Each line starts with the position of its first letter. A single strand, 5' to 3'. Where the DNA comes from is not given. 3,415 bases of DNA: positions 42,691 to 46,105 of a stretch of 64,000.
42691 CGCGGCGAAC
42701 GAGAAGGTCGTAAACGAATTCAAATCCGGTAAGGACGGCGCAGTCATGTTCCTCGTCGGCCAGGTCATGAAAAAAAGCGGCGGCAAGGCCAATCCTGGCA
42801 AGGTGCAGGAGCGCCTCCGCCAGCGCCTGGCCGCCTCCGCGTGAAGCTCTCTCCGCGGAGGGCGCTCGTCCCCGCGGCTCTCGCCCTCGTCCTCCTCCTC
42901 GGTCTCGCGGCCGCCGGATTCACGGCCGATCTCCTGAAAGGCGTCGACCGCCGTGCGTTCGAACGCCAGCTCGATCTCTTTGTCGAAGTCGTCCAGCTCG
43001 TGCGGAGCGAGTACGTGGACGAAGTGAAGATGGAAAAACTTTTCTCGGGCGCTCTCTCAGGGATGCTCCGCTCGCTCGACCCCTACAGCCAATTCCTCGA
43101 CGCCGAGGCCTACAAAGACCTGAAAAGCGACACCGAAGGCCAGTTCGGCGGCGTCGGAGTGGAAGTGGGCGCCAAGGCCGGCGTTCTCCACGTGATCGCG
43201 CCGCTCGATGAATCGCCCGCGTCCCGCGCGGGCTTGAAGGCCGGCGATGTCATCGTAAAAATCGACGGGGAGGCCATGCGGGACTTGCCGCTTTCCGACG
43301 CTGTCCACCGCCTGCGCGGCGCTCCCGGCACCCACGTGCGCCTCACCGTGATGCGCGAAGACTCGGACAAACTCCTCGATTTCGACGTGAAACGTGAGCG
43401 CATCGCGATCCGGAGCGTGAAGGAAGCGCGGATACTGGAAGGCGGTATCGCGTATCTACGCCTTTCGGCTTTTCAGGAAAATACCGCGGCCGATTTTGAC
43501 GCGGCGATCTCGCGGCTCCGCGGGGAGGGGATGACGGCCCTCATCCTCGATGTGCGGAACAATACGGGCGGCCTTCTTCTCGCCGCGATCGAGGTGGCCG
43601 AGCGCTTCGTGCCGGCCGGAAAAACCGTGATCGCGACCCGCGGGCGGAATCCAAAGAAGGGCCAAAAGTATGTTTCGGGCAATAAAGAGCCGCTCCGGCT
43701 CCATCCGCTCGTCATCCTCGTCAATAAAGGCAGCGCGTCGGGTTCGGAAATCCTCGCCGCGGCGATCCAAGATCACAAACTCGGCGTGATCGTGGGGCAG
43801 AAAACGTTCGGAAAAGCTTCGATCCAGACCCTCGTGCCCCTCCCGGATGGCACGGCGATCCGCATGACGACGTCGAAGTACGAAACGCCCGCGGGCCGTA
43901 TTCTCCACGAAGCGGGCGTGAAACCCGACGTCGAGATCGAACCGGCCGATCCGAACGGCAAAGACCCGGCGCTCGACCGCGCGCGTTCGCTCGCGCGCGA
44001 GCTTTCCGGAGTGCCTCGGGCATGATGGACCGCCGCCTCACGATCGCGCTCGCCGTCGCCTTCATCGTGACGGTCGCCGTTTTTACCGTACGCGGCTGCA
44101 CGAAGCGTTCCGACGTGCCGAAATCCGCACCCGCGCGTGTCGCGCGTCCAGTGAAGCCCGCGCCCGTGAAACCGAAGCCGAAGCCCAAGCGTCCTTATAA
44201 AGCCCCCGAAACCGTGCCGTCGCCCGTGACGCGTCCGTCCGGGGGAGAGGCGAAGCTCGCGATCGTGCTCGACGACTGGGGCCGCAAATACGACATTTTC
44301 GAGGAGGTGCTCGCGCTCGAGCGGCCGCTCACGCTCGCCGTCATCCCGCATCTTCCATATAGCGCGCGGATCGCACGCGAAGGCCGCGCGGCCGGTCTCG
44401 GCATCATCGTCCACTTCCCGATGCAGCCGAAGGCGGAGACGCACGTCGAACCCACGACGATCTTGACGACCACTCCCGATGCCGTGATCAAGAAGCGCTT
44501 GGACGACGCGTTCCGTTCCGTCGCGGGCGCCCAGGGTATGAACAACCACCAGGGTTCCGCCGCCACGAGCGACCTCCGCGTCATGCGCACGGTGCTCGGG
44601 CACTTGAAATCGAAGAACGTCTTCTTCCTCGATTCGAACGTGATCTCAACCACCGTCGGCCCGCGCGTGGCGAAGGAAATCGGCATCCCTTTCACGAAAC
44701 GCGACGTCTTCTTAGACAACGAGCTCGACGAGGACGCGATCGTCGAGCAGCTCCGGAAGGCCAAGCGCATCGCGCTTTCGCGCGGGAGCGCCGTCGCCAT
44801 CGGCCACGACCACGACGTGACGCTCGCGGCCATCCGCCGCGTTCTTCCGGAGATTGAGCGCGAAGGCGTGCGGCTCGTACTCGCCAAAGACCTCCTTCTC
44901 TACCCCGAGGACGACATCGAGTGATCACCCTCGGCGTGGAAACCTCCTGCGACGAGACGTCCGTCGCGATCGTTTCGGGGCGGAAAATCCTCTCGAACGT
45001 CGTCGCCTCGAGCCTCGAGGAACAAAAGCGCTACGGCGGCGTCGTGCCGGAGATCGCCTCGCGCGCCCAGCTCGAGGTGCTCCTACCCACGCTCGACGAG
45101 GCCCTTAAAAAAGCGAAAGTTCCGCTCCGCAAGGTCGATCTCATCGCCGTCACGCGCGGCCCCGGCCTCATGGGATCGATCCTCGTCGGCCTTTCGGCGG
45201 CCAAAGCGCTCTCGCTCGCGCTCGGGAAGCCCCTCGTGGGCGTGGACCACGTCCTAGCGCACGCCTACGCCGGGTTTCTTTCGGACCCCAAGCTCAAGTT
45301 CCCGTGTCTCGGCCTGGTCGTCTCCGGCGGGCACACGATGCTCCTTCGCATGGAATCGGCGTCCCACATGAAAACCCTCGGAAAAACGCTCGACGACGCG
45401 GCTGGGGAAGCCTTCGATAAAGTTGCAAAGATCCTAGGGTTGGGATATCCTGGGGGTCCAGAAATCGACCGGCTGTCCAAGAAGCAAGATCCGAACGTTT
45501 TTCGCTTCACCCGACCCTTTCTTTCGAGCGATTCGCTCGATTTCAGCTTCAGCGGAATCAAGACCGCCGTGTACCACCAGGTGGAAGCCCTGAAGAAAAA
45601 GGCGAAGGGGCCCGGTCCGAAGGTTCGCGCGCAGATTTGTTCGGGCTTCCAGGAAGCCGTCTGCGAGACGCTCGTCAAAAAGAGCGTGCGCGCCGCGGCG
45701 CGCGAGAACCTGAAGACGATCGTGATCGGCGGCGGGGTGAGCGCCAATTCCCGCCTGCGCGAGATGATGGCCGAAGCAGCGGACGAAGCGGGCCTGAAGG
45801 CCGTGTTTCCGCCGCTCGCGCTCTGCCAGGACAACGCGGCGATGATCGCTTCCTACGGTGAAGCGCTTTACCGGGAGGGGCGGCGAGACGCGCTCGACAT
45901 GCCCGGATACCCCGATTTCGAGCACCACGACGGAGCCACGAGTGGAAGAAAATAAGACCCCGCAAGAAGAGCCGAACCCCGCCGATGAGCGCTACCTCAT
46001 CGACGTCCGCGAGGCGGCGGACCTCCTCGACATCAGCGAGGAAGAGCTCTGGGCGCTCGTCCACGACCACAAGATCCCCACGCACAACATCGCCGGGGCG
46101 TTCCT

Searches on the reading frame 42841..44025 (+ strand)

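Call 42: search_protein_families(library=pfam, proteins=[window:42841-44025:+], max_evalue=0.00001)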
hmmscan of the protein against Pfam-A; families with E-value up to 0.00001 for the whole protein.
window:42841-44025:+ (394 aa): 5 families
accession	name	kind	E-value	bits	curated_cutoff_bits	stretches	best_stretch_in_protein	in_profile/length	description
PF03572.23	Peptidase_S41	-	6.6e-52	175.9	24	1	203-366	2-165/165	Peptidase family S41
PF17820.7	PDZ_6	-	4.8e-12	45.9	27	1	121-171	5-53/54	PDZ domain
PF13180.12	PDZ_2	-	1.2e-11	45.1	27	1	104-180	2-77/80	PDZ domain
PF00595.29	PDZ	-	3.2e-10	40.7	23.2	1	99-171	8-81/81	PDZ domain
PF22694.1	CtpB_N-like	-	1.5e-09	38.6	27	1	42-89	36-84/85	Activating protease CtpB N-terminal domain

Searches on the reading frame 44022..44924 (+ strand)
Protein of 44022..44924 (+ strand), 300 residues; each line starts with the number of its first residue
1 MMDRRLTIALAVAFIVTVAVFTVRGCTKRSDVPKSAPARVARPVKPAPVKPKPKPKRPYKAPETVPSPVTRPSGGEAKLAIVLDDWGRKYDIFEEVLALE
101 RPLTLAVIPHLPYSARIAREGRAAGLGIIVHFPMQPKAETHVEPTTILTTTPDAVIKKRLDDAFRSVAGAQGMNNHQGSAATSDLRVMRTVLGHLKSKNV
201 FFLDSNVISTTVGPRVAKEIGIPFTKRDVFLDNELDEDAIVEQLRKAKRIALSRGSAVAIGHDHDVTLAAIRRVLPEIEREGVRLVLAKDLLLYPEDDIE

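Call 42: search_protein_families(library=pfam, proteins=[window:44022-44924:+], max_evalue=0.00001)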
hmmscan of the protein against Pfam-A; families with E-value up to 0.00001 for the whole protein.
window:44022-44924:+ (300 aa): 1 family
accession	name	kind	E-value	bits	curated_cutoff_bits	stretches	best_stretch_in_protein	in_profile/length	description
PF04748.18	Polysacc_deac_2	-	3.8e-66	222.7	27.5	1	81-291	1-211/212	Divergent polysaccharide deacetylase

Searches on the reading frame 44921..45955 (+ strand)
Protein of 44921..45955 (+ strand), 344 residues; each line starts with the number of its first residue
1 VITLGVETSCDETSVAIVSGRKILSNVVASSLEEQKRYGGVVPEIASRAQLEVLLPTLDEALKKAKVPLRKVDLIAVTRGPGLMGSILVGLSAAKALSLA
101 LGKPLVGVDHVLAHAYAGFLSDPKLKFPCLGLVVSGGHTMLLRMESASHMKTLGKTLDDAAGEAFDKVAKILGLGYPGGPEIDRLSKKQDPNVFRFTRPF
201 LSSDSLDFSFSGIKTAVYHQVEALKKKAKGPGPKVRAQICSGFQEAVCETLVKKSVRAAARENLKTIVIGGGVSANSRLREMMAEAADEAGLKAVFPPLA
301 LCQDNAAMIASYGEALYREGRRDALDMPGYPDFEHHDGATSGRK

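Call 42: search_protein_families(library=pfam, proteins=[window:44921-45955:+], max_evalue=0.00001)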
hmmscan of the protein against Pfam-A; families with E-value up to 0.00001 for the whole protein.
window:44921-45955:+ (344 aa): 2 families
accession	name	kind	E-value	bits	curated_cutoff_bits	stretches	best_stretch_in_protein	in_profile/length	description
PF00814.31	TsaD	-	1.6e-92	310.4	24.8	1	22-310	1-263/264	tRNA N6-adenosine threonylcarbamoyltransferase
PF22521.2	HypF_C_2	-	4.6e-07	30.3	27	1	235-304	165-234/241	Carbamoyltransferase, Kae1-like Domain, second subdomain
